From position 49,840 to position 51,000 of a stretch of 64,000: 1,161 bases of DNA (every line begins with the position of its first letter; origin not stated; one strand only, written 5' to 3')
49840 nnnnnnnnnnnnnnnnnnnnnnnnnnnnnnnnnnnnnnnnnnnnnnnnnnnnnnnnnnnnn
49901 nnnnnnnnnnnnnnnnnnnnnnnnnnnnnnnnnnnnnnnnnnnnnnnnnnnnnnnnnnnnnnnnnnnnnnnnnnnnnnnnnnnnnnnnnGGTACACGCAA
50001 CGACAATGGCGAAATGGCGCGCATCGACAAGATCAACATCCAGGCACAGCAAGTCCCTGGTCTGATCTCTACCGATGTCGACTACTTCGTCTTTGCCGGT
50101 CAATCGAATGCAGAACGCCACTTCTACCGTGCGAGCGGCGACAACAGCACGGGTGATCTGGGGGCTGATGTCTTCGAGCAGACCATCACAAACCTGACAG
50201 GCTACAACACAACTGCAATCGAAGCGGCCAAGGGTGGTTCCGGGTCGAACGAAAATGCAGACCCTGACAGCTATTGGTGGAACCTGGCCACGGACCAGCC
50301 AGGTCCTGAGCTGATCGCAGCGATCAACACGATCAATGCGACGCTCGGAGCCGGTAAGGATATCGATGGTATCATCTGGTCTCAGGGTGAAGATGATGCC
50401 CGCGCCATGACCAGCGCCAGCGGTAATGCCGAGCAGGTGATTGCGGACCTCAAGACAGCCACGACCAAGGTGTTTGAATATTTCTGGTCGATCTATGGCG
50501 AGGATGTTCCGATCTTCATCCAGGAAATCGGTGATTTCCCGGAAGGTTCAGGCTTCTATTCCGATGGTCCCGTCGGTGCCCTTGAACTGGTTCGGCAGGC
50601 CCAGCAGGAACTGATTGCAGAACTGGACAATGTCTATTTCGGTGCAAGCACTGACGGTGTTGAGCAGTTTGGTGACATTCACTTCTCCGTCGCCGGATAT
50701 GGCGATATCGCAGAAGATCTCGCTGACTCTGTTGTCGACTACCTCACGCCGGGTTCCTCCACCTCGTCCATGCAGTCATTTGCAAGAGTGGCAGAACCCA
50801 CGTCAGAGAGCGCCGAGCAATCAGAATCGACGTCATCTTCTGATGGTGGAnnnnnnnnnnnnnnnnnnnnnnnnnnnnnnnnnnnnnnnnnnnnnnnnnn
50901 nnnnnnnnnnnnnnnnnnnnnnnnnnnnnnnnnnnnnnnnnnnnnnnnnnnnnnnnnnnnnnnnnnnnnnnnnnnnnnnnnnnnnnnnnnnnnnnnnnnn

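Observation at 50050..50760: SASA/DUF303-type SGNH carbohydrate O-acetylesterase domain fused to the C-terminus of giant gene 2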

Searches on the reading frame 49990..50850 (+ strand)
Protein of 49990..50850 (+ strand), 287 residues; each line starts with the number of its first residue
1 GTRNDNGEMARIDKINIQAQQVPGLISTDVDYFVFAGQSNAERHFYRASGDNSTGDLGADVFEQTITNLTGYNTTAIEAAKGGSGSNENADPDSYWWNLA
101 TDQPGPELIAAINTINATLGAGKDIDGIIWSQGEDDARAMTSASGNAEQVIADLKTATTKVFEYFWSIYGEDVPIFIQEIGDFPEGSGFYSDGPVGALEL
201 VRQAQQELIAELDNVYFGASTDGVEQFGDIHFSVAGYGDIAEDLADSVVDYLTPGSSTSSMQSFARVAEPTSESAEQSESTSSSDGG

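Call 6: search_solved_structures(query=window:49990-50850:+, max_evalue=10, show_alignments=3)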
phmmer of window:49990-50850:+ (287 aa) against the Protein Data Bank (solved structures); distinct sequences matched with E-value up to 10: 3.
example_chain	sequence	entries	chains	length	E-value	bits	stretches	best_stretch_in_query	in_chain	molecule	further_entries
9lc0_I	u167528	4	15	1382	2.8e-15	60.2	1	28-181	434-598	Non-contractile tail sheath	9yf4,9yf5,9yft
2fjc_A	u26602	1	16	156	0.89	12.6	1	133-172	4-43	Antigen TpF1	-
7wk4_B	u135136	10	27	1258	1.7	11.7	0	175-219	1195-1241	Spike glycoprotein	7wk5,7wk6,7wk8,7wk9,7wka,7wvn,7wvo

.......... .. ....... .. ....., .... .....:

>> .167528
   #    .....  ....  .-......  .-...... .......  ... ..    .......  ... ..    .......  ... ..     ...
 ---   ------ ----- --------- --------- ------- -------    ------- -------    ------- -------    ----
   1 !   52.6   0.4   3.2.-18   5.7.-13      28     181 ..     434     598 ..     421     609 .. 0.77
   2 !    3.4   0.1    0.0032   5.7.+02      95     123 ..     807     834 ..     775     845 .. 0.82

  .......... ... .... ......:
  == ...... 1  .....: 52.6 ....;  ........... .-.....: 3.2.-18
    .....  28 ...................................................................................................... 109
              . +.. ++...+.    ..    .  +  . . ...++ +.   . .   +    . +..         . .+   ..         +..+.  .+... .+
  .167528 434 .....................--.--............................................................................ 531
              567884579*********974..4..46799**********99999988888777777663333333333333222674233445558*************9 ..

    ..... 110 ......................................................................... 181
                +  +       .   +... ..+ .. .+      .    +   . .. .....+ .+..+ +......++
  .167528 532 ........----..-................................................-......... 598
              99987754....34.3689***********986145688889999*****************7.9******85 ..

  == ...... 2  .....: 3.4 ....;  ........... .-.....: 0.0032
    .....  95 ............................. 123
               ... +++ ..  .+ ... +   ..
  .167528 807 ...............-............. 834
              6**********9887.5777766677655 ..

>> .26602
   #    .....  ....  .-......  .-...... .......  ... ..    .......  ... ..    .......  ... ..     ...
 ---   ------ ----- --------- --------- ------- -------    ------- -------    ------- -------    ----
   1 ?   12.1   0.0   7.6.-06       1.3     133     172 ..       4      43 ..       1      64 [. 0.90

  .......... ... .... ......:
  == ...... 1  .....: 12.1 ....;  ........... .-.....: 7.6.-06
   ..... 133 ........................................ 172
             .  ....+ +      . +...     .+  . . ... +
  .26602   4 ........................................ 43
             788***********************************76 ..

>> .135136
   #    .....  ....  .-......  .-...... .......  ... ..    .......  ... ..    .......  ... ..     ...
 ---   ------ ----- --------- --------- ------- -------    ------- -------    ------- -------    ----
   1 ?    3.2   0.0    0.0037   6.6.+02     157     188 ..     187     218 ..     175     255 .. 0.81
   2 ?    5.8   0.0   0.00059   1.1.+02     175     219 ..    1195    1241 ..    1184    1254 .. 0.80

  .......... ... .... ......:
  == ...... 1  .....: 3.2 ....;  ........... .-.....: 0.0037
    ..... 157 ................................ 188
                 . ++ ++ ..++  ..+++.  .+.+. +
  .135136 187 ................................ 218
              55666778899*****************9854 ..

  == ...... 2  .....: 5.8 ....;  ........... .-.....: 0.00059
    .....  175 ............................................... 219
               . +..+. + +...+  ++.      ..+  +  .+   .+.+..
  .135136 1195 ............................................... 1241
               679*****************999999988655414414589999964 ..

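Call 7: find_homologous_proteins(query=window:49990-50850:+)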
Query window:49990-50850:+ (287 aa): 4 proteins with E <= 0.001 among 2545 candidates.
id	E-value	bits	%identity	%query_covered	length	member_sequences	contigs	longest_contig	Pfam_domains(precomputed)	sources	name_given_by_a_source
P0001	2.6e-71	259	52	87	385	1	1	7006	-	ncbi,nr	ncbi:MAG: hypothetical protein QNJ13_17395, partial [Paracoccaceae bacterium]|nr:hypothetical protei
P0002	3.8e-71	258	53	87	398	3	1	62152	-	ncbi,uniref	ncbi:hypothetical protein, partial [Hyphomonas beringensis]|uniref:hypothetical protein n=1 Tax=Hyph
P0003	5.5e-46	176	45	78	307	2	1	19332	PF03629.25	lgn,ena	-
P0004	1.2e-39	155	42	80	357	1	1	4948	PF03629.25,PF16841.12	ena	-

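Call 17: search_solved_structures(query=A1, max_evalue=10, show_alignments=4)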
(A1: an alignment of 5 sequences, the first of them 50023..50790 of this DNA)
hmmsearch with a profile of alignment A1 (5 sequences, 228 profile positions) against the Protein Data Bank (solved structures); distinct sequences matched with E-value up to 10: 4.
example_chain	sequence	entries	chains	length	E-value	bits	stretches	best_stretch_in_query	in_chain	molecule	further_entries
9lc0_I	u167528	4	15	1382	6.8e-22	81.3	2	6-154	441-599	Non-contractile tail sheath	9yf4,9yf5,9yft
9lc0_M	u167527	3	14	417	5.8e-05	25.9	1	171-222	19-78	Gp64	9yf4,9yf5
1zmb_A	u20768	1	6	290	0.00032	23.5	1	83-205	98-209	Acetylxylan esterase related enzyme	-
5thk_A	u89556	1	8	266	0.035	16.8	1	103-155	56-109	Putative dehydrogenase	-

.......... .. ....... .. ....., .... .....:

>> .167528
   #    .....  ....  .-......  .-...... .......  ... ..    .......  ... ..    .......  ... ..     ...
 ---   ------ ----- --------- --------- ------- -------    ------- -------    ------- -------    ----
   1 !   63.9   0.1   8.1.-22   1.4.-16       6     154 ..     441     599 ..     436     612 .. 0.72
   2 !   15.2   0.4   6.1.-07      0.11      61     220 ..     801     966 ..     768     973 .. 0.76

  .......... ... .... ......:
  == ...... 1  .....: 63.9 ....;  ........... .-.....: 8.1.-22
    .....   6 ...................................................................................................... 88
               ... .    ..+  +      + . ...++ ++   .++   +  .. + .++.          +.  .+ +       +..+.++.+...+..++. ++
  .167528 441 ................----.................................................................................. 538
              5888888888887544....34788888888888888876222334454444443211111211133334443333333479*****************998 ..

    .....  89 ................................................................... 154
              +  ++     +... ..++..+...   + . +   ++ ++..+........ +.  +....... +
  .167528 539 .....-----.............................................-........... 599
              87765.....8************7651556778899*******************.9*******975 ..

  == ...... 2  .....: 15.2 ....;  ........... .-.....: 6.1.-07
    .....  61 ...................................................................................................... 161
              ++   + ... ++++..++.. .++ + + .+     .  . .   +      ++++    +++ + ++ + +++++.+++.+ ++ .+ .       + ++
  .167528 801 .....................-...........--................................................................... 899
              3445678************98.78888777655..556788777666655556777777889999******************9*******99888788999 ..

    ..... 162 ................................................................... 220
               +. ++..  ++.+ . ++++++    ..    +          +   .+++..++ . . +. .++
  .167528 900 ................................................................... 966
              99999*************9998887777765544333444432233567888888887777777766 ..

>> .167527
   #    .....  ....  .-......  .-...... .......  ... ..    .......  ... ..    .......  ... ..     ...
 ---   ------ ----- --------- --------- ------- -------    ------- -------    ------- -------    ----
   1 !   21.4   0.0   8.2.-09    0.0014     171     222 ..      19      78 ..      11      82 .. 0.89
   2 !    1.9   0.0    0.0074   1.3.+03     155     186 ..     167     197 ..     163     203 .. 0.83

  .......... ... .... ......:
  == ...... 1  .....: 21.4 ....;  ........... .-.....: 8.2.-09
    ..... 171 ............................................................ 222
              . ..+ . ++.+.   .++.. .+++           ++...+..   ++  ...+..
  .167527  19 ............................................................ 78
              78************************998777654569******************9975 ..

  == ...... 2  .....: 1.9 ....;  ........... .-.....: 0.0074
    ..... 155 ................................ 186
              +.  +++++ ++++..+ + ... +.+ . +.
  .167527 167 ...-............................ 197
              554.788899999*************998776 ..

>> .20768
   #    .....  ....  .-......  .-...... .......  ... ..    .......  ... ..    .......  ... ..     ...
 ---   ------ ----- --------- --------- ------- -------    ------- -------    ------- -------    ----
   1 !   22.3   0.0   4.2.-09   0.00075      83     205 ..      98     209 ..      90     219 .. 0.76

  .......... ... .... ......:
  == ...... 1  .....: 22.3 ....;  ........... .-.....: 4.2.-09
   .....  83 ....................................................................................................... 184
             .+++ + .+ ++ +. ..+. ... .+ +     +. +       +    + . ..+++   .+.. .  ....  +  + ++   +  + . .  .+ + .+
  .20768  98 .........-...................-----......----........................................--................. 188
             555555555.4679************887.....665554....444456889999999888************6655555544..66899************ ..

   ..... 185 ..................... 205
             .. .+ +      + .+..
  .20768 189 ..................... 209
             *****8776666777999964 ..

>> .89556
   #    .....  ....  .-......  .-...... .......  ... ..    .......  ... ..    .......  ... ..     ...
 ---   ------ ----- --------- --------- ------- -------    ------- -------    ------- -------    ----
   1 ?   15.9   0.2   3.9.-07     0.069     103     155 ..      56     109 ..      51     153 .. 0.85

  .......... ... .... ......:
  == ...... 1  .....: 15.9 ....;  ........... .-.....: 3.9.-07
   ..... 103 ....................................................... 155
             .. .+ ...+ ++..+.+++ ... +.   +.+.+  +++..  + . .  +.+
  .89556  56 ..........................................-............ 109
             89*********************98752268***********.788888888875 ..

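Call 18: search_dna_similar(query=window:50023-50790:+, collection=phages, mode=protein, max_evalue=0.001, max_rows=30)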
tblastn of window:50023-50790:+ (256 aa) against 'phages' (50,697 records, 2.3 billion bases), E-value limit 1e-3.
Records with a match: 108; places in all: 108; records where one place covers at least 80% of the query: 73.
Best place of each record, by identity: <60% 108.
By first word of the organism name: Escherichia 67; Achromobacter 17; Pseudomonas 11; Campylobacter 4; Justusliebigvirus 3; Delftia 2; Bacteriophage 2; Serratia 1; Enterobacteria 1.
By host as written in the record: Escherichia coli 20; - 12; Achromobacter xylosoxidans I2BC 12; Escherichia coli K-12 MG1655 8; Escherichia coli K-12 6; Escherichia sp. 6; Achromobacter xylosoxidans 5; Campylobacter jejuni 4; and 25 more.
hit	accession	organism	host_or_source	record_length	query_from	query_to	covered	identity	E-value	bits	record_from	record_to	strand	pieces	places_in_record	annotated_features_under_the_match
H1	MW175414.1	Escherichia phage VEc25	Escherichia coli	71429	17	253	93%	29.8%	5e-16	83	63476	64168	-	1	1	hypothetical protein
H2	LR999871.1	Escherichia phage vB_Eco_Jura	-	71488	17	253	93%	29.8%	6e-16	83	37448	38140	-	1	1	hypotherical protein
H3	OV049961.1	Escherichia phage vB_Eco_SPSP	-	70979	17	253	93%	29.1%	2e-15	81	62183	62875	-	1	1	hypothetical protein vec25_69 [EscherichiavirusVEc25]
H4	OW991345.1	Escherichia phage vB_Eco_AL25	-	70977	17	253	93%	29.1%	2e-15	81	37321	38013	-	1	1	Hypothetical protien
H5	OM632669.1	Escherichia phage BEU42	Escherichia coli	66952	17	253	93%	28.7%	2e-15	81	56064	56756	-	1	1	record has no annotation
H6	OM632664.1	Escherichia phage BEU5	Escherichia coli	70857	17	253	93%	28.7%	2e-15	81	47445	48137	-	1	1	record has no annotation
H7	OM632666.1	Escherichia phage BEU14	Escherichia coli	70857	17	253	93%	28.7%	2e-15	81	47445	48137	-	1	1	record has no annotation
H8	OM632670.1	Escherichia phage BEU44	Escherichia coli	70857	17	253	93%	28.7%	2e-15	81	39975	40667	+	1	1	record has no annotation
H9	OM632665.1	Escherichia phage BEU13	Escherichia coli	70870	17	253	93%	28.7%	2e-15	81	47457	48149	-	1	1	record has no annotation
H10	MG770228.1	Escherichia phage PMBT57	Escherichia coli O111:H-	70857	17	253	93%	28.0%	2e-15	81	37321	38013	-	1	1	hypothetical protein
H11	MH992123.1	Escherichia phage OLB145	Escherichia coli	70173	17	253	93%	28.0%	2e-15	81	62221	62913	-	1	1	hypothetical protein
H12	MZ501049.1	Escherichia phage AlfredRasser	Escherichia coli K-12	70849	17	253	93%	28.0%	3e-15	81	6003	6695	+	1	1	tail sheath protein with putative mannase domain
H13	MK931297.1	Escherichia phage vB_EcoP_3HA13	Escherichia coli serotype O111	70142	19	253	92%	27.8%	4e-15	80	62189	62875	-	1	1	hypothetical protein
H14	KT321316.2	Achromobacter phage phiAxp-2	Achromobacter xylosoxidans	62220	23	254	91%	26.8%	6e-8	59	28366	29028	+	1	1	160 kDa protein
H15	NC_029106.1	Achromobacter phage phiAxp-2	Achromobacter xylosoxidans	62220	23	254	91%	26.8%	6e-8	59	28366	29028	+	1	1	tail sheath and receptor binding protein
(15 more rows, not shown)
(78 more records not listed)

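Call 21: predict_structure(alignment_id=A1)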
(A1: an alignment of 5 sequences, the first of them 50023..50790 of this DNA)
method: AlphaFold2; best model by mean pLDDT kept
length: 256 residues; sequences in the alignment: 5
mean_pLDDT: 79.8   pTM: 0.82
mean pLDDT of the five models: 79.8, 77.2, 76.8, 76.0, 74.5
residues with pLDDT >= 90: 107; 70-90: 94; 50-70: 24; < 50: 31
segments of 3 or more residues with pLDDT < 50: 1-16, 245-256
pLDDT, mean of each block of 10 residues (from residue 1): 37 52 88 83 89 92 89 61 84 92 88 89 82 73 93 95 93 71 86 95 93 71 88 92 50 29
secondary structure, 60 per line:
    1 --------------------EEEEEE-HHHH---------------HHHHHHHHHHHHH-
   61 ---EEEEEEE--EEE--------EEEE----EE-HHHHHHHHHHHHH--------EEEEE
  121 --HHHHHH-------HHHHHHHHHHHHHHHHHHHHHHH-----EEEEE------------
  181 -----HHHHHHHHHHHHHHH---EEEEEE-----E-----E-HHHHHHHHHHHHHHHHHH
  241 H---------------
elements in order: E21-26 H28-31 H47-59 E64-70 E73-75 E84-87 H95-107 E116-120 H123-128 H136-158 E164-168 H186-200 E204-209 H223-241

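Call 23: search_protein_representatives(alignment_id=A1)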
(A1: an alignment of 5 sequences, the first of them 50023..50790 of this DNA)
Query: 5 sequences, 228 profile positions. Proteins with E-value up to 0.001 (for the whole library): 1391; up to 1e-10: 342; up to 1e-30: 51. The best 150 are listed.
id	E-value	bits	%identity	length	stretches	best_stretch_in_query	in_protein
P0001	5.1e-105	366.4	-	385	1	1-226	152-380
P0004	4.6e-95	333.8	-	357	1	1-225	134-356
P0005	5.3e-94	330.4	-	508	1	1-226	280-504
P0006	1.7e-85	302.5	-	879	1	1-224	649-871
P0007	2.4e-84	298.8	-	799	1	1-225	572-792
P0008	3.5e-84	298.2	-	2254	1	1-226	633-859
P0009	3.1e-83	295.1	-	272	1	1-224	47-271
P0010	1.1e-82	293.4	-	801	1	1-227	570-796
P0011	6.3e-82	290.9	-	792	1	1-225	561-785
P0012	1.9e-81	289.3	-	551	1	1-226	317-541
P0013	6.5e-81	287.5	-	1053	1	1-226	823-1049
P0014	5.2e-80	284.6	-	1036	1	1-225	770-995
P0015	4.2e-76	271.8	-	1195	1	1-226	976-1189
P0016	6.4e-76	271.2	-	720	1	1-226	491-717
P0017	1.1e-75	270.4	-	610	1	2-225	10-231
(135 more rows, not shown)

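Call 24: fold_search(model_id=the predicted structure, library=pdb)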
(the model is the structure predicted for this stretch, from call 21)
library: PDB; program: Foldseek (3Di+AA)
matches with E <= 10: 1391; with E <= 0.001: 38
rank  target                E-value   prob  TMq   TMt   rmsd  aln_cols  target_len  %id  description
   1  9lc0_I                1.5e-08  1.00  0.45  0.09   4.0       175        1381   30  tail complex of mature phage N4 (released 2025-04-16)
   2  9yf5_LA               1.5e-08  1.00  0.47  0.11   4.6       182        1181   27  N4 Empty Particle C6 Tail (released 2025-12-24)
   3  9lc0_N                1.6e-08  1.00  0.48  0.11   5.2       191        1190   29  tail complex of mature phage N4 (released 2025-04-16)
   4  2apj_C                2.3e-07  1.00  0.60  0.63   5.4       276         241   13  X-Ray Structure of Protein from Arabidopsis Thaliana AT4G34215 at 1.6 Angstrom Resolution (released 2005-08-30)
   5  1zmb_A                2.4e-07  1.00  0.64  0.58   4.4       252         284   20  Crystal Structure of the Putative Acetylxylan Esterase from Clostridium acetobutylicum, Northeast Structural Genomics  (released 2005-05-17)
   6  2apj_D                3.5e-07  1.00  0.62  0.66   5.7       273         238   13  X-Ray Structure of Protein from Arabidopsis Thaliana AT4G34215 at 1.6 Angstrom Resolution (released 2005-08-30)
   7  2apj_B                7.7e-07  1.00  0.61  0.64   5.1       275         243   13  X-Ray Structure of Protein from Arabidopsis Thaliana AT4G34215 at 1.6 Angstrom Resolution (released 2005-08-30)
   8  2apj_A                1.4e-06  1.00  0.62  0.65   4.5       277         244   13  X-Ray Structure of Protein from Arabidopsis Thaliana AT4G34215 at 1.6 Angstrom Resolution (released 2005-08-30)
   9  8zbc_B                1.7e-06  1.00  0.54  0.59   6.3       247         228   14  An acyltransferase with selective perhydrolytic activity (released 2025-04-30)
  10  8zbc_A                2.6e-06  1.00  0.54  0.59   6.0       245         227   15  An acyltransferase with selective perhydrolytic activity (released 2025-04-30)
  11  8zbc_C                2.8e-06  1.00  0.54  0.61   6.3       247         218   14  An acyltransferase with selective perhydrolytic activity (released 2025-04-30)
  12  7bxb_A                9.4e-06  1.00  0.55  0.62   5.9       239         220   15  Crystal structure of Ca_00311 (released 2021-04-21)
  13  7bxc_J                1.3e-05  1.00  0.56  0.64   5.5       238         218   14  Crystal structure of Ca_00311 form II (released 2021-04-21)
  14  9kr1                  1.8e-05  1.00  0.50  0.36   5.7       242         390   17  Structural Basis for the Polymer-Protein Binding Mechanism of Polyvinyl Alcohol Esterase (released 2025-10-08)
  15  5hoe_A                2.1e-05  1.00  0.51  0.58   6.1       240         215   12  Crystal structrue of Est24, a carbohydrate acetylesterase from Sinorhizobium meliloti (released 2016-04-27)
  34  9h4u_A                2.9e-04  1.00  0.38  0.17   5.7       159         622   17  Deacetylase FI8 utilizes unconventional variant of a catalytic triad: the diluted triad (released 2025-08-27)
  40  9ega_A                1.6e-03  1.00  0.37  0.16   4.2       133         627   18  Crystal Structure of a CE20 carbohydrate acetylesterase from Pedobacter psychrotolerans (PpCE20_II), with ancillary do (released 2025-08-13)
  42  9ega_B                1.9e-03  1.00  0.37  0.16   4.7       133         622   17  Crystal Structure of a CE20 carbohydrate acetylesterase from Pedobacter psychrotolerans (PpCE20_II), with ancillary do (released 2025-08-13)
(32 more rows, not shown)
